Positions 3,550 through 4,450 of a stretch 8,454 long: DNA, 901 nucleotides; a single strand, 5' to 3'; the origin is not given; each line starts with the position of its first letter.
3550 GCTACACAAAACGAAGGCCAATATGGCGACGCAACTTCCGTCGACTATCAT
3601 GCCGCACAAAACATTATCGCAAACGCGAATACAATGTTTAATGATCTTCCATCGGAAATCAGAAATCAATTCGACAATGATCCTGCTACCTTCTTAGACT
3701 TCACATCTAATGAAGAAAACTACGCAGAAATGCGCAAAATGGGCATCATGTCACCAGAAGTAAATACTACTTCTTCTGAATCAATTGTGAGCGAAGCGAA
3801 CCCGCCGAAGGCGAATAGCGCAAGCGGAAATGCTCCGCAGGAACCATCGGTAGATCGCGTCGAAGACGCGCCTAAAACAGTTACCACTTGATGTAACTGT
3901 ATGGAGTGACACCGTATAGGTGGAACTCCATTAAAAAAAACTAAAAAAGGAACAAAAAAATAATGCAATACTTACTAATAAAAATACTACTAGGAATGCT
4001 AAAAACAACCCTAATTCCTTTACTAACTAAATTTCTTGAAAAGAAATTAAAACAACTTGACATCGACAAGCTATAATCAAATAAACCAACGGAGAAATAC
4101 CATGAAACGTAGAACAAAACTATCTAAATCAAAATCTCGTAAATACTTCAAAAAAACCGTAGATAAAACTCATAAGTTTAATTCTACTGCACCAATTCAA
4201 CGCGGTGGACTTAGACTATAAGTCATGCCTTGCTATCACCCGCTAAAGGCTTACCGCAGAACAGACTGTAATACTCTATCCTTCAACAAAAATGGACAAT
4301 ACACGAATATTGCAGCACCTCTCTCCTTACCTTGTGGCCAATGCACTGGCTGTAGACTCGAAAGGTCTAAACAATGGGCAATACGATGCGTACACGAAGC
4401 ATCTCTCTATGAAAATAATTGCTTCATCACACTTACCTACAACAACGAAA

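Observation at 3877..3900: Conserved stem-loop presenting ACTTGAT, the phiX174 gene-A nick motif: candidate gokushovirus (+)-strand origin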

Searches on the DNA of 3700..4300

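Call 50: search_rna_families(source=window, threshold=evalue, max_evalue=1, start=3700, end=4300)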
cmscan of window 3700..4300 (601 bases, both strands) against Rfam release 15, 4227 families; matches with E-value up to 1: 1.
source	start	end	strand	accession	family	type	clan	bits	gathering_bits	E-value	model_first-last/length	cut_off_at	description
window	3879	3952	+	RF03149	RAGATH-12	Gene; sRNA;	-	22.9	75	0.027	1-78/78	no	RAGATH-12 RNA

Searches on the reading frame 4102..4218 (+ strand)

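Call 10: search_protein_families(library=pfam, proteins=[window:4102-4218:+], max_evalue=0.01)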
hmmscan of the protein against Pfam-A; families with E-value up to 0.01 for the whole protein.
window:4102-4218:+ (39 aa): 0 families

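Call 74: search_protein_families(library=phrogs, proteins=[window:4102-4218:+], max_evalue=0.01)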
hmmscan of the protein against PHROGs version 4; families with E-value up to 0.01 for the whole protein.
window:4102-4218:+ (39 aa): 1 family
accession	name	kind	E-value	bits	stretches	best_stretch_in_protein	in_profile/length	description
phrog_10695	-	unknown function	3.8e-11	43.9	1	1-39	1-39/39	-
